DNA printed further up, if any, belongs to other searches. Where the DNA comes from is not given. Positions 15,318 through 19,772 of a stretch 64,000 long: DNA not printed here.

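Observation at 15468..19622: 1384-aa secreted protein with no recognisable catalytic signature in the middle of a transporter operon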

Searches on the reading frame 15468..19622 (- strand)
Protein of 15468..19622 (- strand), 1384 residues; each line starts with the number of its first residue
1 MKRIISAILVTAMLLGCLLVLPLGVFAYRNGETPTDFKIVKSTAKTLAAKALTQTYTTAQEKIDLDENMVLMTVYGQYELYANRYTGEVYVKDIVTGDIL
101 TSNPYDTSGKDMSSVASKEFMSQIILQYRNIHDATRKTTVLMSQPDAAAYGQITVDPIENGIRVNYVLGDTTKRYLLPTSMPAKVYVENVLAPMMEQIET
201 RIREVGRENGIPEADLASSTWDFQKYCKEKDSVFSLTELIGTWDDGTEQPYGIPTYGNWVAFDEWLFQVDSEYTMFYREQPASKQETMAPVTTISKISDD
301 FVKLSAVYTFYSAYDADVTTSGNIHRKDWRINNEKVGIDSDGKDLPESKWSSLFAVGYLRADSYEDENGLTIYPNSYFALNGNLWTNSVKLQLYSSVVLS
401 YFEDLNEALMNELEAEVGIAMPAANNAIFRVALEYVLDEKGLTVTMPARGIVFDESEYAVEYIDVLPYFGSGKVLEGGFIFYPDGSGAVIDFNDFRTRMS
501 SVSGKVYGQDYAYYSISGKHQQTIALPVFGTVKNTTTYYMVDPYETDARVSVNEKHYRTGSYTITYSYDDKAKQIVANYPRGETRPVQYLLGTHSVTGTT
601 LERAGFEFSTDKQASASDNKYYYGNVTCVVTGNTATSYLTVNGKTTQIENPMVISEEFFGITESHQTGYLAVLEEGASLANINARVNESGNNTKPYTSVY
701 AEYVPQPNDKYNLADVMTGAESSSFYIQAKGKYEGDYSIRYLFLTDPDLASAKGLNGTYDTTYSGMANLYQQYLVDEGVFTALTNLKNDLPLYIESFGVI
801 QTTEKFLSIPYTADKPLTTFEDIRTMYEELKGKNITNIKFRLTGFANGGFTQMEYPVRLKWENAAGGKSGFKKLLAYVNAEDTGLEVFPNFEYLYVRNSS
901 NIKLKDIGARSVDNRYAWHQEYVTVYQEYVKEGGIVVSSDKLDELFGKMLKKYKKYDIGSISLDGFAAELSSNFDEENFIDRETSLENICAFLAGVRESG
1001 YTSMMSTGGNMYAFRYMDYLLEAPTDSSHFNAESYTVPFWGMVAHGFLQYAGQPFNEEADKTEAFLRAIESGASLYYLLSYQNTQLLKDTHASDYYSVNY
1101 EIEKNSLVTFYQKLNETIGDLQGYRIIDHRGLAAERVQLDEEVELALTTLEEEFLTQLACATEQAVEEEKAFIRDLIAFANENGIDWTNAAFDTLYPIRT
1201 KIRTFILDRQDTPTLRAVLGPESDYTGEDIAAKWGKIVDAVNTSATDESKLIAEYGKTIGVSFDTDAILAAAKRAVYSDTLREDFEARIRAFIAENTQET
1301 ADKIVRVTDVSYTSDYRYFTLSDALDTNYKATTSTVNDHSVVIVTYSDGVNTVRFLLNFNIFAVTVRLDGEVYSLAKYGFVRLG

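Call 5: search_protein_families(library=pfam, proteins=[window:15468-19622:-], max_evalue=0.01)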
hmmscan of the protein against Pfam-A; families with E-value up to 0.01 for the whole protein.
window:15468-19622:- (1384 aa): 1 family
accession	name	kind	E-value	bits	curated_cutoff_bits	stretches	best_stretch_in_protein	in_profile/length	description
PF18952.6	DUF5696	-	3.2e-131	439.3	25.6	2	644-1135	112-579/612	Family of unknown function (DUF5696)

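Call 6: search_protein_families(library=ncbifam, proteins=[window:15468-19622:-], max_evalue=0.01)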
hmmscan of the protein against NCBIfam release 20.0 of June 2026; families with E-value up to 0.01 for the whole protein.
window:15468-19622:- (1384 aa): 0 families

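Call 7: search_solved_structures(query=window:15468-19622:-, max_evalue=1, show_alignments=2)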
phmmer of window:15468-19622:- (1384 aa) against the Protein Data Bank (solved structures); distinct sequences matched with E-value up to 1: 1.
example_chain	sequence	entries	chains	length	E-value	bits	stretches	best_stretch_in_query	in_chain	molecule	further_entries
2q03_A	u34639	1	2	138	0.09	13.6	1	1069-1146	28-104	Uncharacterized protein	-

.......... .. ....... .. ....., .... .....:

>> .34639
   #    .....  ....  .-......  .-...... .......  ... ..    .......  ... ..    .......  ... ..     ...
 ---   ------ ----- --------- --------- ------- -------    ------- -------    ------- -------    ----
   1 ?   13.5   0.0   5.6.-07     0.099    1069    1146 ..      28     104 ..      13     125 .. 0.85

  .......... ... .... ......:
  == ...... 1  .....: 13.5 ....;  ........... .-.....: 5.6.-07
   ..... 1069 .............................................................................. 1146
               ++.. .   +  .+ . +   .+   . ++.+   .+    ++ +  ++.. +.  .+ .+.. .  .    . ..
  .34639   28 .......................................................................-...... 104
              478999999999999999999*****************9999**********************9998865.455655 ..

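Call 9: find_homologous_proteins(query=window:15468-19622:-, max_evalue=0.00001)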
Query window:15468-19622:- (1384 aa): 171 proteins with E <= 0.00001 among 8000 candidates; the best 120 are listed.
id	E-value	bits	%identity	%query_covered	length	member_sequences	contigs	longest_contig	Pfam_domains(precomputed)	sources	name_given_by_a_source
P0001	0.0e+0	2972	94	100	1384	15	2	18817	PF18952.7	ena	-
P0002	0.0e+0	1582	55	100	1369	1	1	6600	PF18952.7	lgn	-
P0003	0.0e+0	1565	55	100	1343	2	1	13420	PF18952.7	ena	-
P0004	0.0e+0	1314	50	100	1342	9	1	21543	PF18952.7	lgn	-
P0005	0.0e+0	1243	47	100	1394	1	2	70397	PF18952.7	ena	-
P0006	0.0e+0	1216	47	100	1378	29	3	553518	PF18952.7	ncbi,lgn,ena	-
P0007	0.0e+0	1212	47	100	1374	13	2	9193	PF18952.7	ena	-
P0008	0.0e+0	1202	46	100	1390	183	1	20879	PF18952.7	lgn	-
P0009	0.0e+0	1201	46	100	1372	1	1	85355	PF18952.7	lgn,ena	-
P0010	0.0e+0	1195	46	100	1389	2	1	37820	PF18952.7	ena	-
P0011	0.0e+0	1187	46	100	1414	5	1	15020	PF18952.7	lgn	-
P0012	0.0e+0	1118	44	100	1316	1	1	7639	PF18952.7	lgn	-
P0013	0.0e+0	1105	44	100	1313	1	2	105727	PF18952.7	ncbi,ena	-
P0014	0.0e+0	1035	42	100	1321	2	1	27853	PF18952.7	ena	-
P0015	0.0e+0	1028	43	100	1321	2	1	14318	PF18952.7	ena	-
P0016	1.3e-274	933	40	100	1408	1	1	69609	PF18952.7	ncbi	-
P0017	2.3e-274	932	39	100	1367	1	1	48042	PF18952.7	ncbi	-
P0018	1.6e-273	929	40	100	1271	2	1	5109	PF18952.7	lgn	-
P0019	1.4e-269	916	39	100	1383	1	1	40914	PF18952.7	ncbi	-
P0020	6.6e-268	910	40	100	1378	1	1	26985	PF18952.7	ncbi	-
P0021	6.4e-267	907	40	100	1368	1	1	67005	PF18952.7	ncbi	-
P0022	1.7e-265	902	39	100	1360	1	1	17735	PF18952.7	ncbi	-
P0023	1.2e-264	900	38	100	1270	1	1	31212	PF18952.7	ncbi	-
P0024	6.4e-261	887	39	100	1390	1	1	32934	PF18952.7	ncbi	-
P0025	8.5e-260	883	38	100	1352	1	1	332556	PF18952.7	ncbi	-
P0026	1.7e-258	879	40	100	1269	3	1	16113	PF18952.7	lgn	-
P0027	1.5e-247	843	38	100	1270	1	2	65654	PF18952.7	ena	-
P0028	8.0e-208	711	33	100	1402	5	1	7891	PF18952.7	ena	-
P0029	1.8e-203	697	34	99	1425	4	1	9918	PF18952.7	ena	-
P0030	3.4e-194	666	38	54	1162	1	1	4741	PF18952.7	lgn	-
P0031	5.0e-186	639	31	74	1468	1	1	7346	PF18952.7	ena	-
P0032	4.9e-184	632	39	56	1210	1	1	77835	PF18952.7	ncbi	-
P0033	1.3e-176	608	39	37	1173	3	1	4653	PF18952.7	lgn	-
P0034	6.2e-176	606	37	56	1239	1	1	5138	PF18952.7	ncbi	-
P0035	6.9e-176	605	38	37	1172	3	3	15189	PF18952.7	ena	-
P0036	7.6e-176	605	38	37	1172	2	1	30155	PF18952.7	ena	-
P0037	9.1e-176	605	38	37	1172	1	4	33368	PF18952.7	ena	-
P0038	1.2e-175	605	38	37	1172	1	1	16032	PF18952.7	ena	-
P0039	1.4e-175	604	38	37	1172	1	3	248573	PF18952.7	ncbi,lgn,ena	-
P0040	3.7e-175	603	37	37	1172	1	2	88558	PF18952.7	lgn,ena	-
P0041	4.7e-175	603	38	37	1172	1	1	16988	PF18952.7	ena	-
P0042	6.5e-175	602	38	37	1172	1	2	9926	PF18952.7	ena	-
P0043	1.0e-174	602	38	37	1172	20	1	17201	PF18952.7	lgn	-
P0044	1.4e-174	601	36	53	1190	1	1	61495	PF18952.7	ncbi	-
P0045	1.5e-174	601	38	37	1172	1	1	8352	PF18952.7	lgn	-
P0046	2.3e-174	600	38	37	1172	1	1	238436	PF18952.7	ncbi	-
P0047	2.9e-174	600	38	37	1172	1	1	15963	PF18952.7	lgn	-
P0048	3.0e-174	600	38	37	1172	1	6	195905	PF18952.7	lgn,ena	-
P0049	4.2e-174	600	37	37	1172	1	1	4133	PF18952.7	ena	-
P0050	7.1e-174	599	38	37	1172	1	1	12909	PF18952.7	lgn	-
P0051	7.5e-174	599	38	37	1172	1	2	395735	PF18952.7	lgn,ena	-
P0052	1.5e-173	598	37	52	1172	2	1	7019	PF18952.7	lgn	-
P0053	1.7e-173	598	38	37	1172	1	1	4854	PF18952.7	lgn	-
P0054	2.0e-173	597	37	37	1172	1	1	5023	PF18952.7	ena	-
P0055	3.0e-173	597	43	37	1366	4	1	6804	PF18952.7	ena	-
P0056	3.6e-170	586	39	55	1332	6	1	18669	PF18952.7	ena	-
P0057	4.1e-170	586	39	55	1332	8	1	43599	PF18952.7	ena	-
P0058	6.9e-170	586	38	37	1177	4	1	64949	PF18952.7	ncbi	-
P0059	2.1e-169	584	35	53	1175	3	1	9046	PF18952.7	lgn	-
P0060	3.3e-169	583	38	37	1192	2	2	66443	PF18952.7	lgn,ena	-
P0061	4.0e-168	580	39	55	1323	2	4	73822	PF18952.7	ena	-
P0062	2.8e-167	577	42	36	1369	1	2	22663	PF18952.7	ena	-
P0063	1.6e-166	574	38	37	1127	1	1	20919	PF18952.7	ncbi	-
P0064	1.7e-166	574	35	52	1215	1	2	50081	PF18952.7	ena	-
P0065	2.5e-166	574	32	53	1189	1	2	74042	PF18952.7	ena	-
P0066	4.7e-165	570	40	38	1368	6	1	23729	PF18952.7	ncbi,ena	-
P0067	1.9e-164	568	36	35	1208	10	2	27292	PF18952.7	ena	-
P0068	2.1e-164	567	38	52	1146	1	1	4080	PF18952.7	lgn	-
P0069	2.9e-164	567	42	35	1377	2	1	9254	PF18952.7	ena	-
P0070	3.2e-163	563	33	52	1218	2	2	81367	PF18952.7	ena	-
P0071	1.7e-162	561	41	37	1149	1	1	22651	PF18952.7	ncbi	-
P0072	3.2e-162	560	38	52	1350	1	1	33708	PF18952.7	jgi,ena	-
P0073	1.7e-161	558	35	52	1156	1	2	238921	PF18952.7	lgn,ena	-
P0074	2.4e-161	557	33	52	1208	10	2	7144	PF18952.7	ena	-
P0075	2.7e-161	557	34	52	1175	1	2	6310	PF18952.7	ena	-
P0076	1.1e-160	555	34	52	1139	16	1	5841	PF18952.7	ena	-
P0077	1.7e-160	554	34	52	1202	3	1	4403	PF18952.7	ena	-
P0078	1.9e-160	554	36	37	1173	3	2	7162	PF18952.7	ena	-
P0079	6.2e-160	553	33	54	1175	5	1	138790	PF18952.7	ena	-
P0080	7.7e-160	552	35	52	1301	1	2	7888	PF18952.7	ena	-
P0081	1.2e-159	552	36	37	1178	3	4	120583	PF18952.7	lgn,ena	-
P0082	1.2e-159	552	32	52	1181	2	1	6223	PF18952.7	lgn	-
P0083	1.6e-159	551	36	36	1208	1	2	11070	PF18952.7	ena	-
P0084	1.9e-159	551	35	52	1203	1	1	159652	PF18952.7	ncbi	-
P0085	8.6e-159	549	35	52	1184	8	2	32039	PF18952.7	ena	-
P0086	2.3e-158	547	36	40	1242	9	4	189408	PF18952.7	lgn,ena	-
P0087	2.3e-157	544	33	53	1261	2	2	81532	PF18952.7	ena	-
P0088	4.6e-157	543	36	37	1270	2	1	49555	PF18952.7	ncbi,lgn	-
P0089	4.8e-157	543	35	53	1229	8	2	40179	PF18952.7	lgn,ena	-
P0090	1.0e-156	542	37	52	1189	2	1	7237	PF18952.7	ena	-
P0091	1.4e-156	542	39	38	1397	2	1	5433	PF18952.7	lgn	-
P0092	1.8e-156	541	34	41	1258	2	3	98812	PF18952.7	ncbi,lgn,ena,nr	ncbi:MAG: hypothetical protein IJD79_04925 [Clostridia bacterium]|nr:hypothetical protein [Clostridi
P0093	4.4e-156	540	35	52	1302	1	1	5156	PF18952.7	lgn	-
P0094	9.1e-156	539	33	52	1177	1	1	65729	PF18952.7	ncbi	-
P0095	1.3e-155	538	36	37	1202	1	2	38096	PF18952.7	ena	-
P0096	2.3e-155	537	36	36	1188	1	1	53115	PF18952.7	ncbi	-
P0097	1.4e-154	535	32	52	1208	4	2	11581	PF18952.7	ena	-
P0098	2.1e-154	534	37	36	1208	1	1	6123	PF18952.7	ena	-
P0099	2.7e-154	534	34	52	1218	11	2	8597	PF18952.7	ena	-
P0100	3.8e-154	533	37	37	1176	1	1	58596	PF18952.7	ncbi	-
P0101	9.6e-154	532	35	36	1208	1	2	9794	PF18952.7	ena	-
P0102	9.9e-154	532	35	52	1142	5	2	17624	PF18952.7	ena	-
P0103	1.5e-153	531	35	52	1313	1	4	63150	PF18952.7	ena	-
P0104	1.9e-153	531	37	38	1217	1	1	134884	PF18952.7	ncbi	-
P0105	2.1e-153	531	36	41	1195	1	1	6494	PF18952.7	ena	-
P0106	3.8e-153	530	40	24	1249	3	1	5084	PF18952.7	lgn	-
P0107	4.7e-153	530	35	53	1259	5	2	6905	PF18952.7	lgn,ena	-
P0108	2.2e-152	528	33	39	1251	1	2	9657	PF18952.7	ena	-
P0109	5.0e-152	526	36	51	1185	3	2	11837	PF18952.7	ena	-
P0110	9.7e-152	525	33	52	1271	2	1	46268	PF18952.7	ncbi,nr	ncbi:MAG: hypothetical protein IKD45_03565 [Clostridia bacterium]|nr:hypothetical protein [Clostridi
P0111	1.3e-151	525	36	40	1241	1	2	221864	PF18952.7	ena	-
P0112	2.5e-151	524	37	35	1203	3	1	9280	PF18952.7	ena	-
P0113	2.8e-151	524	37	37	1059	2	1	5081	PF18952.7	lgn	-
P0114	2.9e-151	524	38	36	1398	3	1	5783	PF18952.7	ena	-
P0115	4.5e-151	523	34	52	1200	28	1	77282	PF18952.7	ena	-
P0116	2.6e-150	521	31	54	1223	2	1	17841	PF18952.7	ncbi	-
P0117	3.4e-150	520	34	52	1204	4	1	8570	PF18952.7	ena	-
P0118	5.2e-150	520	35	37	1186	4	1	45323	PF18952.7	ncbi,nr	ncbi:MAG: hypothetical protein IJF05_04050 [Clostridia bacterium]|nr:hypothetical protein [Clostridi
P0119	9.4e-150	519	34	52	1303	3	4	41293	PF18952.7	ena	-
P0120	1.6e-149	518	35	36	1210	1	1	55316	PF18952.7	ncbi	-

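Call 20: find_encoding_contigs(protein=P0006, flank=10000, max_places=3)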
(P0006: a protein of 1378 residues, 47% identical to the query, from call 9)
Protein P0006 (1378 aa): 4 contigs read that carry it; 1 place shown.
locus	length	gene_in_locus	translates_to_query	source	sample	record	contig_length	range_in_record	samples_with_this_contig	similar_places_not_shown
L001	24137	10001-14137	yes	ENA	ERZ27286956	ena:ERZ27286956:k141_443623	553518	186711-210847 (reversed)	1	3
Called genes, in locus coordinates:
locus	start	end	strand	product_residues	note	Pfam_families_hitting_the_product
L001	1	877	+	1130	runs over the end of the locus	-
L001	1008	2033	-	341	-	PF00480:ROK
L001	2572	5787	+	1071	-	-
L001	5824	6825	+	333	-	PF00528:BPD_transp_1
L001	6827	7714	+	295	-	PF00528:BPD_transp_1 (weak)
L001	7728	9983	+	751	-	PF01436:NHL (faint), PF04893:Yip1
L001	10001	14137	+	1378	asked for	PF18952:DUF5696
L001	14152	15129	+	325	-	PF00528:BPD_transp_1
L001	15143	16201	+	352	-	PF00528:BPD_transp_1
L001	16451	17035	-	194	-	PF00583:Acetyltransf_1, PF13508:Acetyltransf_7 (weak)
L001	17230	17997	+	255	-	PF00899:ThiF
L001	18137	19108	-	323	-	PF07883:Cupin_2 (weak), PF02311:AraC_binding (weak), PF12833:HTH_18, PF00165:HTH_AraC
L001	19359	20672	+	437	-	PF02746:MR_MLE_N, PF13378:MR_MLE_C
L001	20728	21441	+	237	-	PF00106:adh_short, PF01370:Epimerase, PF08659:KR, PF13561:adh_short_C2, PF16363:GDP_Man_Dehyd (faint)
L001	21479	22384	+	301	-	PF03737:RraA-like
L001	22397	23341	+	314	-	PF10282:Lactonase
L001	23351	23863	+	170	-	PF14512:TM1586_NiRdase (faint), PF00881:Nitroreductase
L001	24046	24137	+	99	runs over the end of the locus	PF04023:FeoA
